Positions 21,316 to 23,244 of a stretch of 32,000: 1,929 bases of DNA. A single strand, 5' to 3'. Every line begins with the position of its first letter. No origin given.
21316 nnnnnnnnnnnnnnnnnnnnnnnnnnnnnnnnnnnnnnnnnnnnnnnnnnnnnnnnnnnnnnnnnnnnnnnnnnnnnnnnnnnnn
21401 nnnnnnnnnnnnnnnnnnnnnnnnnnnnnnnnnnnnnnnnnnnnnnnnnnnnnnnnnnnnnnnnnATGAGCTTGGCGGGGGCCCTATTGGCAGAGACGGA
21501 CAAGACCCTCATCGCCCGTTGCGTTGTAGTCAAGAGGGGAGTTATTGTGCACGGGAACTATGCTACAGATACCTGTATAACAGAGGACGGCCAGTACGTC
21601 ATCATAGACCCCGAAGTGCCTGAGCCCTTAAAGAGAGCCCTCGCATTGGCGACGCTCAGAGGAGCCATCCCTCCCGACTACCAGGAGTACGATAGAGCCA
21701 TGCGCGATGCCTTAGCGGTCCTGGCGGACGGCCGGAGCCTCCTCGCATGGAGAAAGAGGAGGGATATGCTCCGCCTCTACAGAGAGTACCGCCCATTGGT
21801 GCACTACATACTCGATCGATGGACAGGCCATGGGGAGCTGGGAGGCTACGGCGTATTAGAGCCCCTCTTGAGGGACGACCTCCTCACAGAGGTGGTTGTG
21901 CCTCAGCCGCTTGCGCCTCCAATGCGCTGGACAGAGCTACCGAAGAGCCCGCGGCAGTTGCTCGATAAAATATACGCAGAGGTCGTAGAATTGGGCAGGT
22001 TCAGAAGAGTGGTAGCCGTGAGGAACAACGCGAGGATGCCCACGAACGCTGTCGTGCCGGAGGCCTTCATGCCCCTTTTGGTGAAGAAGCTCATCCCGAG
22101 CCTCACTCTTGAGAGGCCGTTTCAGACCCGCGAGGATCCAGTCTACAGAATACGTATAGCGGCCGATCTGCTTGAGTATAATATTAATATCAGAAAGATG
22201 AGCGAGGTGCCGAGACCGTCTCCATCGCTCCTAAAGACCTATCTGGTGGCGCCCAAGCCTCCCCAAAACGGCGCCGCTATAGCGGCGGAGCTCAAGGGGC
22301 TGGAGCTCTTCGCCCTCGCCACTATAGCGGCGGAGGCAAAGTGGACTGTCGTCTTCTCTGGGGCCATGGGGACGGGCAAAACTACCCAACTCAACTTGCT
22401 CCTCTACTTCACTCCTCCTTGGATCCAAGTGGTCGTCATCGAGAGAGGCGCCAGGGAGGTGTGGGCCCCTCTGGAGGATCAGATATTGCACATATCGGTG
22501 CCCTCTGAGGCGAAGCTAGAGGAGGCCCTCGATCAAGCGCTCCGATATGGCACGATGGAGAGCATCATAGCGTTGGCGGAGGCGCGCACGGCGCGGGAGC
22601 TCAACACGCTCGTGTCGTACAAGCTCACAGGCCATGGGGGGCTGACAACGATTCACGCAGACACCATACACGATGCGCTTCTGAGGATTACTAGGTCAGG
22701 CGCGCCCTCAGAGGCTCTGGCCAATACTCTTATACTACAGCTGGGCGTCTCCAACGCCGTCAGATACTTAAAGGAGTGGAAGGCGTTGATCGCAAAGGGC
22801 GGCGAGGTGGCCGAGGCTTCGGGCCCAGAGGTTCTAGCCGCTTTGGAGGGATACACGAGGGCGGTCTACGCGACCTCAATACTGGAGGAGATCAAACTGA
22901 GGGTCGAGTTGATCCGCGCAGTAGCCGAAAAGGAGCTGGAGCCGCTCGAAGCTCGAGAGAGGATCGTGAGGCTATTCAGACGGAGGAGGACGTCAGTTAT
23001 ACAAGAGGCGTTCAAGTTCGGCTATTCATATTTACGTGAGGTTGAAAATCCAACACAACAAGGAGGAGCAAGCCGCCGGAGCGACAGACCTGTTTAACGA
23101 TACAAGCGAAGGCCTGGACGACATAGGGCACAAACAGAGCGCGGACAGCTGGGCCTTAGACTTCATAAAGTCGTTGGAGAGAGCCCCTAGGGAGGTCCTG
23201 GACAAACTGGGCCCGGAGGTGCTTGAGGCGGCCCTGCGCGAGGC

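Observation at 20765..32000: Compact type IV filament-like cluster with an unusual component set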

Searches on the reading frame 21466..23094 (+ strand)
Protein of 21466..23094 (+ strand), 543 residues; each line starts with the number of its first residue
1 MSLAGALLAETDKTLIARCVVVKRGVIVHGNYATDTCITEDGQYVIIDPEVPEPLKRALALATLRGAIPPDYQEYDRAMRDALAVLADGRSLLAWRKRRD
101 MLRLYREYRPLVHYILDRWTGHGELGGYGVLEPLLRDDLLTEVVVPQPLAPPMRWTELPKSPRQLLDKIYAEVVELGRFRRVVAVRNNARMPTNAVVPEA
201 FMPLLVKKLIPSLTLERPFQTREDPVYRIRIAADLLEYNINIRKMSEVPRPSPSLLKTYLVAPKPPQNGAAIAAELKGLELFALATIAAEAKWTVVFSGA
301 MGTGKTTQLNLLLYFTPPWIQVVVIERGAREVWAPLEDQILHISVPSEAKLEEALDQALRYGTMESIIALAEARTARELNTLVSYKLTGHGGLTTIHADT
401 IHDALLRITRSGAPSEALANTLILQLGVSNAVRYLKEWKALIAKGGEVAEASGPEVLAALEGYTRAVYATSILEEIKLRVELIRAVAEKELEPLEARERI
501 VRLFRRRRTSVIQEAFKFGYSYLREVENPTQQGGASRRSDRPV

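Call 6: search_protein_families(library=pfam, max_evalue=0.1, proteins=[window:21466-23094:+])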
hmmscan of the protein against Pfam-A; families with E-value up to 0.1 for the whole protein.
window:21466-23094:+ (543 aa): 1 family
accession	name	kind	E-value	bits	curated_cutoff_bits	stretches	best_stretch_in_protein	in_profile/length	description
PF00437.27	T2SSE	-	3.6e-11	42.8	24.9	1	283-424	133-271/370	Type II/IV secretion system protein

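Call 9: search_protein_families(library=ncbifam, max_evalue=0.1, proteins=[window:21466-23094:+])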
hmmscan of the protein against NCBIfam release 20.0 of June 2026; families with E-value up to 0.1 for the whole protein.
window:21466-23094:+ (543 aa): 13 families
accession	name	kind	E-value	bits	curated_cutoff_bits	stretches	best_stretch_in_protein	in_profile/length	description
NF041000.1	ATPase_ComGA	equivalog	1.1e-09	37.7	300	1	290-423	126-257/267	competence type IV pilus ATPase ComGA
TIGR02788.1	VirB11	equivalog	6.5e-09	35.2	249.95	1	287-409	139-263/308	P-type DNA transfer ATPase VirB11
NF053672.1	bindosome_BasE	exception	6.8e-09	35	1000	1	286-414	264-394/512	bindosome assembly system ATPase subunit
TIGR02782.1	TrbB_P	equivalog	2.4e-08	33.6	304.55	1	288-411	132-255/303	P-type conjugative transfer ATPase TrbB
TIGR03819.1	heli_sec_ATPase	hypoth_equivalog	2.3e-07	30.4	373.15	1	290-410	176-299/340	TadA family conjugal transfer-associated ATPase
NF010407.0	PRK13833.1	subfamily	2.9e-05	23.7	499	1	288-411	140-262/323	conjugal transfer protein TrbB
NF058587.1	archaellum_moto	equivalog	5.2e-05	22.2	550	1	283-410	266-395/527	archaellum flagellar ATPase motor FlaI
NF010469.0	PRK13894.1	subfamily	0.0058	16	508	1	289-409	146-265/320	conjugal transfer ATPase TrbB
NF010475.0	PRK13900.1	equivalog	0.02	14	389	1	286-405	154-276/333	type IV secretion system ATPase VirB11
NF010425.0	PRK13851.1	equivalog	0.037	12.9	461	1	279-399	149-271/344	type IV secretion system protein VirB11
TIGR01420.1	pilT_fam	subfamily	0.04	13.1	319.1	0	284-410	114-241/343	PilT/PilU family type 4a pilus ATPase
TIGR02524.1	dot_icm_DotB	equivalog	0.041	13.1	463.3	1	357-422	207-270/358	Dot/Icm type IV secretion system ATPase DotB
NF053534.1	T4PilAsmATPsTfpB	equivalog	0.041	12.3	850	1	288-423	332-464/584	type IV pilus assembly ATPase TfpB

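Call 10: find_homologous_proteins(query=window:21466-23094:+)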
Query window:21466-23094:+ (543 aa): 106 proteins with E <= 0.001 among 8000 candidates.
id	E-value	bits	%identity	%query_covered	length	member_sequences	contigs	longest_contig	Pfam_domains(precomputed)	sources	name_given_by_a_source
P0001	0.0e+0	1173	99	100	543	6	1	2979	PF00437.27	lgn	-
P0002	5.7e-252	855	72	96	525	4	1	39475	PF00437.27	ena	-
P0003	1.2e-245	834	71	96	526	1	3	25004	PF00437.27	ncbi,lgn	ncbi:MAG: ATPase, T2SS/T4P/T4SS family [Thermoproteus sp.]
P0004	9.1e-244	828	70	96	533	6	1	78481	PF00437.27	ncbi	ncbi:MAG: ATPase, T2SS/T4P/T4SS family [Thermoproteus sp.]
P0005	1.7e-243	827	70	96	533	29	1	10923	PF00437.27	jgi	jgi:type IV secretory pathway ATPase VirB11/archaellum biosynthesis ATPase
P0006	4.0e-197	674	58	96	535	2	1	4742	PF00437.27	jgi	-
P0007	9.2e-197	673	59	96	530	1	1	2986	PF00437.27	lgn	-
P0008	1.6e-172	593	74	67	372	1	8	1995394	PF00437.27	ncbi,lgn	ncbi:MAG: ATPase, T2SS/T4P/T4SS family [Thermoproteus sp.]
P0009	2.8e-168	579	55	95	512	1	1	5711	PF00437.27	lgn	-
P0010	5.8e-166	571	54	95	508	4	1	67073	PF00437.27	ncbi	ncbi:MAG: type II/IV secretion system ATPase subunit [Pyrobaculum sp.]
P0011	6.4e-164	564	53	95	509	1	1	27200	PF00437.27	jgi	jgi:type IV secretory pathway ATPase VirB11/archaellum biosynthesis ATPase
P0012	6.5e-164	564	54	95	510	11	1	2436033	PF00437.27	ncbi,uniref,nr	ncbi:Type IV secretory pathway VirB11 component [Pyrobaculum oguniense TE7]|uniref:Type IV secretory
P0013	4.6e-162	558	53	95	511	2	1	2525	PF00437.27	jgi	jgi:flagellar protein FlaI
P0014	5.4e-162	558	52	95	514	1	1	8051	PF00437.27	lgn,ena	-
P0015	6.2e-162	558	53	95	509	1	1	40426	PF00437.27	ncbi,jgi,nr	ncbi:MAG: Flp pilus assembly complex ATPase component TadA [Pyrobaculum sp.]|nr:Flp pilus assembly c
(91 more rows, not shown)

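Call 21: find_related_loci(query=window:21466-23094:+, collection=genome_contigs, flank=10000)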
Query window:21466-23094:+ (543 aa) in genome_contigs; peptide patterns used: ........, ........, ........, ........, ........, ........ (x = any residue, [..] = any of these).
37 stretches matched a pattern, but none encodes a relative of the query by tblastn (E <= 1e-3).

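Call 24: find_related_loci(query=A1, collection=genome_contigs, flank=10000)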
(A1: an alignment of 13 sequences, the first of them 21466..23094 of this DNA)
Query A1 (543 aa) in genome_contigs; peptide patterns used: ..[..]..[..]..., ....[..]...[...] (x = any residue, [..] = any of these).
140 stretches matched a pattern; 27 encode a relative of the query (tblastn E <= 1e-3); 27 distinct loci.
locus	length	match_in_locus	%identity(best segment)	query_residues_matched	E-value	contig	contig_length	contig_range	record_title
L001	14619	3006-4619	69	1-537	0e+0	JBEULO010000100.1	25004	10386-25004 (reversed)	MAG: Thermoproteus sp. isolate KC_019 contig100, whole genome shotgun sequence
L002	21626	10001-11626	69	1-537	0e+0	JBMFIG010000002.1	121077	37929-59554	MAG: Thermoproteus sp. isolate KM4324-17 NODE_2_length_121077_cov_15.314983, whole genome shotgun sequence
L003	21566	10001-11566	72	1-521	0e+0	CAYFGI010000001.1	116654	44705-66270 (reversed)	MAG TPA_asm: uncultured Thermoproteaceae archaeon isolate DRP004690_co1_28 genome assembly, contig: NODE_5_length_116654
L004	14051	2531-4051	53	7-521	2e-172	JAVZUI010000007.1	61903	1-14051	MAG: Pyrobaculum sp. isolate DRTY-8_201808_bins_12 DRTY-8_201808_bins_12_scaffold_7, whole genome shotgun sequence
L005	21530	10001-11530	54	5-521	1e-171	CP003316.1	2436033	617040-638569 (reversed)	Pyrobaculum oguniense TE7, complete genome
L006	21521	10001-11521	54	7-521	4e-167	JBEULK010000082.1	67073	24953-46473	MAG: Pyrobaculum sp. isolate KC_015 contig85, whole genome shotgun sequence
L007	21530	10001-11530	52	4-520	3e-167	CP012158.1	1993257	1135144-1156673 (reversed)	Pyrobaculum sp. WP30, complete genome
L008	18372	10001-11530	52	5-521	4e-167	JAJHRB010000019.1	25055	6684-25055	MAG: Thermoproteaceae archaeon isolate Bin S10 scaffold_380_c1, whole genome shotgun sequence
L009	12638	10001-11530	52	5-520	1e-166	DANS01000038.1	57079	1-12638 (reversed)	MAG TPA_asm: Thermoproteus sp. UBA157 UBA157_contig_1249, whole genome shotgun sequence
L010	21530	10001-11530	51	5-521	6e-165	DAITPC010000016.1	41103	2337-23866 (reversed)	MAG TPA_asm: Pyrobaculum sp. isolate CTOTU25734 NODE_44_length_41103_cov_163.116814, whole genome shotgun sequence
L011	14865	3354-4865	53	7-520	2e-164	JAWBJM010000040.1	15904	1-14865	MAG: Pyrobaculum sp. isolate GMQS_201907_bins_3 GMQS_201907_bins_3_scaffold_40, whole genome shotgun sequence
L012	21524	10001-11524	51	7-521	2e-164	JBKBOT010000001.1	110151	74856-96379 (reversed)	MAG: Pyrobaculum sp. isolate 21I_056.bin.4 NODE_1_length_110151_cov_10.130512, whole genome shotgun sequence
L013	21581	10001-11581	49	7-539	3e-161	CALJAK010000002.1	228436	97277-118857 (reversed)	MAG: uncultured Thermoproteales archaeon isolate S1_Bin_MAXBIN__103_1 genome assembly, contig: c_000000376938, whole gen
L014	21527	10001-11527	54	7-521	4e-167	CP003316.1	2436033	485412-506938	Pyrobaculum oguniense TE7, complete genome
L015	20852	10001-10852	23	105-440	4e-9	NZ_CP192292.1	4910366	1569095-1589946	Fusibacter sp. JL216-2 chromosome, complete genome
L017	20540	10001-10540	29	279-447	6e-7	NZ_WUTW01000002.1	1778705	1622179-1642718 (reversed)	Actinomadura rayongensis strain DSM 102126 90-285609803_CB02-ArV1_contig_1, whole genome shotgun sequence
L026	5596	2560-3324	26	124-408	2e-4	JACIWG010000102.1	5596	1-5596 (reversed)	MAG: Nitrososphaeria archaeon isolate MAG-19 Nitrososphaeria_E3_bin12_Scaffold_103, whole genome shotgun sequence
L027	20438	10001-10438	26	275-408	5e-4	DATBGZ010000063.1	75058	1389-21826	MAG TPA_asm: Micromonosporaceae bacterium isolate SMAG_U3851 k141_493251, whole genome shotgun sequence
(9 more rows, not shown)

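Call 50: search_protein_families(library=pfam, max_evalue=0.01, proteins=[L015:11112-12059:+, L015:12120-13028:+, L017:10669-11604:+, L017:11427-12464:+, L027:10733-11584:+, L027:11584-12465:+, L026:3635-5440:+])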
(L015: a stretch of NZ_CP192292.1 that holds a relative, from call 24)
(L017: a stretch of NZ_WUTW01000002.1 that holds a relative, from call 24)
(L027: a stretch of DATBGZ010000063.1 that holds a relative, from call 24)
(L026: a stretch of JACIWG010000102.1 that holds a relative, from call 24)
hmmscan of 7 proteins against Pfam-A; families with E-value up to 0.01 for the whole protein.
L015:11112-12059:+ (316 aa): 1 family
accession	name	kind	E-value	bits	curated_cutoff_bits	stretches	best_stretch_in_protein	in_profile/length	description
PF00482.28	T2SSF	-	5.7e-20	72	25.2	1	149-274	2-124/125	Type II secretion system (T2SS), protein F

L015:12120-13028:+ (303 aa): 1 family
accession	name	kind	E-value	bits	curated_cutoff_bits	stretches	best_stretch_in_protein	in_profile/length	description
PF00482.28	T2SSF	-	2.8e-18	66.5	25.2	1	167-292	2-124/125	Type II secretion system (T2SS), protein F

L017:10669-11604:+ (312 aa): 1 family
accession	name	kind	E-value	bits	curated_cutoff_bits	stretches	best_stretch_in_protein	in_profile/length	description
PF00482.28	T2SSF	-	7.9e-13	48.9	25.2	1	134-260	1-123/125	Type II secretion system (T2SS), protein F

L017:11427-12464:+ (346 aa): 1 family
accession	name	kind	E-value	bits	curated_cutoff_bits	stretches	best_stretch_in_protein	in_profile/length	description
PF00482.28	T2SSF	-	3.3e-06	27.5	25.2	1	212-339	2-125/125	Type II secretion system (T2SS), protein F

L027:10733-11584:+ (284 aa): 1 family
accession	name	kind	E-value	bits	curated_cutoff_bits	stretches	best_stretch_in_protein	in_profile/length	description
PF00482.28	T2SSF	-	9.6e-11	42.2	25.2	1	102-224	2-120/125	Type II secretion system (T2SS), protein F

L027:11584-12465:+ (294 aa): 1 family
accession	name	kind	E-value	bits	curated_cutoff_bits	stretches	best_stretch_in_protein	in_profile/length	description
PF00482.28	T2SSF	-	6.8e-07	29.7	25.2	1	153-281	2-123/125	Type II secretion system (T2SS), protein F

L026:3635-5440:+ (602 aa): 1 family
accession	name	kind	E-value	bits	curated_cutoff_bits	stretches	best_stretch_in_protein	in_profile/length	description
PF00482.28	T2SSF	-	8.6e-08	32.6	25.2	1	169-290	7-123/125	Type II secretion system (T2SS), protein F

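Call 53: search_solved_structures(query=A1, max_evalue=0.001)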
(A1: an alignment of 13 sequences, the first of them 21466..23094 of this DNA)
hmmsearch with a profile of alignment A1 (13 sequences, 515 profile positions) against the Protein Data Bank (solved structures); distinct sequences matched with E-value up to 0.001: 7.
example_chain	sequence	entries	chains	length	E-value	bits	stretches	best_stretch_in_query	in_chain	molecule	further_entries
2oap_1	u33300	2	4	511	4.3e-13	51.9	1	242-412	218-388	Type II secretion system protein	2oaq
4ii7_A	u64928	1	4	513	2.5e-07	32.8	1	285-403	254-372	FlaI ATPase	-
4ihq_A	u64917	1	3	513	3.6e-07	32.3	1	285-403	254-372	FlaI ATPase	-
8rkd_E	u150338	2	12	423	7.4e-07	31.3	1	268-404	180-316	Pilus assembly ATPase CpaF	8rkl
8rjf_A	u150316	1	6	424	7.5e-07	31.3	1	268-404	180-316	Pilus assembly ATPase CpaF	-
9e24_A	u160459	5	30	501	1.2e-06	30.6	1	268-404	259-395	CpaF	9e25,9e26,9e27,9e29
9n32_A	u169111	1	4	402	1e-05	27.6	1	278-403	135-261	PilU protein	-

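Call 73: predict_structure(alignment_id=A5)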
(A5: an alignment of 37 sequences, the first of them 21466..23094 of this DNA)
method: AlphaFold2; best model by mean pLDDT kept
length: 543 residues; sequences in the alignment: 37
mean_pLDDT: 82.9   pTM: 0.80
mean pLDDT of the five models: 82.9, 81.7, 78.9, 78.6, 78.5
residues with pLDDT >= 90: 213; 70-90: 260; 50-70: 31; < 50: 39
segments of 3 or more residues with pLDDT < 50: 1-3, 238-246, 264-274, 528-543
pLDDT, mean of each block of 10 residues (from residue 1): 61 89 90 92 92 91 82 94 89 92 96 92 85 89 76 70 85 79 84 87 80 81 73 55 46 85 47 63 96 96 91 92 81 80 79 84 80 90 89 94 94 92 93 90 88 92 90 95 90 87 77 90 66 44 42
secondary structure, 60 per line:
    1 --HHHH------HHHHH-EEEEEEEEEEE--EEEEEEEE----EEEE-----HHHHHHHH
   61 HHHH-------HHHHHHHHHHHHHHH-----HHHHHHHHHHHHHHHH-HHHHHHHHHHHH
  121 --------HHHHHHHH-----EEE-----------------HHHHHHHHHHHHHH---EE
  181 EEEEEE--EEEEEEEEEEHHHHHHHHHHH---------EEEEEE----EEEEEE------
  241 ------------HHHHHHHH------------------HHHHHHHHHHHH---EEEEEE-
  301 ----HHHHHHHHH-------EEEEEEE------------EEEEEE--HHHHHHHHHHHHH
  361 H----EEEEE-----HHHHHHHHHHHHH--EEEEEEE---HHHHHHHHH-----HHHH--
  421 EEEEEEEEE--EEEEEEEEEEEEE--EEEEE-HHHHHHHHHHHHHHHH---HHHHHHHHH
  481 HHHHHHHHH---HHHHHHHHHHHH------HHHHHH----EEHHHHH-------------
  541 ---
elements in order: H3-6 H13-17 E19-29 E32-39 E44-47 H53-64 H72-86 H92-107 H109-120 H129-136 E142-144 H162-175 E179-186 E189-198 H199-209 E219-224 E229-234 H253-260 H279-290 E294-299 H305-313 E321-327 E340-345 H348-361 E366-370 H376-388 E391-397 H401-409 H415-418 E421-429 E432-444 E447-451 H453-468 H472-489 H493-504 H511-516 H523-527

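Call 78: fold_search(model_id=the predicted structure, library=pdb)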
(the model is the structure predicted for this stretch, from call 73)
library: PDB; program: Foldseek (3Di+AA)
matches with E <= 10: 1645; with E <= 0.001: 208
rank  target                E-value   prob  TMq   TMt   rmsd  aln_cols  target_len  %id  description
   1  2oap_1                4.9e-17  1.00  0.37  0.40  16.9       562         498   17  Crystal structure of the archaeal secretion ATPase GspE in complex with AMP-PNP (released 2007-02-13)
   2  2oap_2                2.0e-16  1.00  0.37  0.39  18.0       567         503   17  Crystal structure of the archaeal secretion ATPase GspE in complex with AMP-PNP (released 2007-02-13)
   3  4ihq_A                3.3e-15  1.00  0.37  0.39  16.7       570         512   16  Archaellum Assembly ATPase FlaI bound to ADP (released 2013-03-06)
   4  4ii7_C                7.5e-15  1.00  0.37  0.39  16.6       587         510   18  Archaellum Assembly ATPase FlaI (released 2013-03-06)
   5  4ii7_B                1.3e-14  1.00  0.36  0.39  16.8       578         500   16  Archaellum Assembly ATPase FlaI (released 2013-03-06)
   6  4ii7_D                1.4e-14  1.00  0.38  0.41  16.4       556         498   16  Archaellum Assembly ATPase FlaI (released 2013-03-06)
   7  4ii7_A                7.7e-14  1.00  0.38  0.41  15.9       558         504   18  Archaellum Assembly ATPase FlaI (released 2013-03-06)
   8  4ihq_C                1.0e-13  1.00  0.38  0.40  16.6       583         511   17  Archaellum Assembly ATPase FlaI bound to ADP (released 2013-03-06)
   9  8rjf_A                3.9e-12  1.00  0.29  0.36  13.7       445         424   16  TadA/CpaF with ADP (released 2024-08-14)
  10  8rkd_A                6.1e-12  1.00  0.29  0.36  14.1       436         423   16  TadA/CpaF with AMPPNP (released 2024-08-14)
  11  9e24_A                2.8e-11  1.00  0.28  0.36  15.8       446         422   16  Closed structure of CpaF without nucleotides (Apo dataset) (released 2025-04-23)
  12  8rkd_B                1.1e-09  1.00  0.24  0.30  16.7       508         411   15  TadA/CpaF with AMPPNP (released 2024-08-14)
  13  5oiu_C                1.5e-09  1.00  0.24  0.33  22.6       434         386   14  Crystal structure of PilF type IV pilus assembly ATPase from Thermus thermophilus (released 2018-08-08)
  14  2gza_A                2.1e-09  1.00  0.31  0.49  14.8       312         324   16  Crystal structure of the VirB11 ATPase from the Brucella Suis type IV secretion system in complex with sulphate (released 2006-07-11)
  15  3jc8_Ba               2.2e-09  1.00  0.32  0.38  12.7       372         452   14  Architectural model of the type IVa pilus machine in a piliated state (released 2016-03-16)
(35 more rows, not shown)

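Call 80: list_cluster_members(proteins=[window:21466-23094:+, window:23697-24914:+, window:14480-15769:+, window:26349-26684:+, window:25532-26023:+])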
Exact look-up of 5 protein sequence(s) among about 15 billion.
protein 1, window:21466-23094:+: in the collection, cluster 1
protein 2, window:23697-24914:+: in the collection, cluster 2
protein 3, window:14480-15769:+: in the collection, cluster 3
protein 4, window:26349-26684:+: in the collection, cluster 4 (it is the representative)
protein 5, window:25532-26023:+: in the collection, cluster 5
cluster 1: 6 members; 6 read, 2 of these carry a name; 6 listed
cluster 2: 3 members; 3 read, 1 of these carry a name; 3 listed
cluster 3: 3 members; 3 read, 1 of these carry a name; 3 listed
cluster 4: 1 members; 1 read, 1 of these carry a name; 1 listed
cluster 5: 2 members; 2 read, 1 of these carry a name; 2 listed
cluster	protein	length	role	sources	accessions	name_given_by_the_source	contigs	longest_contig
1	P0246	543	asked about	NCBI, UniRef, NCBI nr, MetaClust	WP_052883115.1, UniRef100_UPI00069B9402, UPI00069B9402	ATPase, T2SS/T4P/T4SS family [Thermoproteus tenax] | ATPase, T2SS/T4P/T4SS family n=1 Tax=Thermoproteus tenax TaxID=2271 RepID=UPI00069B9402 | status=active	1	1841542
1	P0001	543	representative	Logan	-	-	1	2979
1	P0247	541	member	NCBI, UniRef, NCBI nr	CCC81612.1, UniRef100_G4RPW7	Type II/IV secretion system, ATPase component, VirB11/GspE family [Thermoproteus tenax ... | Type II/IV secretion system, ATPase component, VirB11/GspE family n=1 Tax=Thermoproteus ...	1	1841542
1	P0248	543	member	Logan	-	-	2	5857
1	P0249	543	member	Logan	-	-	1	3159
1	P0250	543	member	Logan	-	-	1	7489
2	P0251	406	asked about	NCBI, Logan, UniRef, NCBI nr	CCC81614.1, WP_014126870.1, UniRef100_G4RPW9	hypothetical protein [Thermoproteus tenax] | Predicted membrane component of Type II/IV secretion system n=1 Tax=Thermoproteus tenax ...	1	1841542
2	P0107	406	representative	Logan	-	-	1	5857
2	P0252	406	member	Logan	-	-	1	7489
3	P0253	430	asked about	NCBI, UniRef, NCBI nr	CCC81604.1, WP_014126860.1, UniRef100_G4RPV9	aspartate--tRNA(Asn) ligase [Thermoproteus tenax] | Aspartate--tRNA ligase n=1 Tax=Thermoproteus tenax (strain ATCC 35583 / DSM 2078 / JCM ...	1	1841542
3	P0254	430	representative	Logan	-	-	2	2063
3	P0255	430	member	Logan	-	-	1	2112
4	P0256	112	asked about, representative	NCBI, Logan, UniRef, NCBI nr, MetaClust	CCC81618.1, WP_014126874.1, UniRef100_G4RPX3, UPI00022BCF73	hypothetical protein [Thermoproteus tenax] | Bacterial type II/IV secretion system protein n=1 Tax=Thermoproteus tenax (strain ATCC ... | status=active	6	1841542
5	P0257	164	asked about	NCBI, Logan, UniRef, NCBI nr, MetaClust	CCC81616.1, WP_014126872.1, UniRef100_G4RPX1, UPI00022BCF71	hypothetical protein [Thermoproteus tenax] | Pilin-like component of Type II/IV secretion system, PilA family n=1 Tax=Thermoproteus ... | status=active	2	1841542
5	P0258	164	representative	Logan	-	-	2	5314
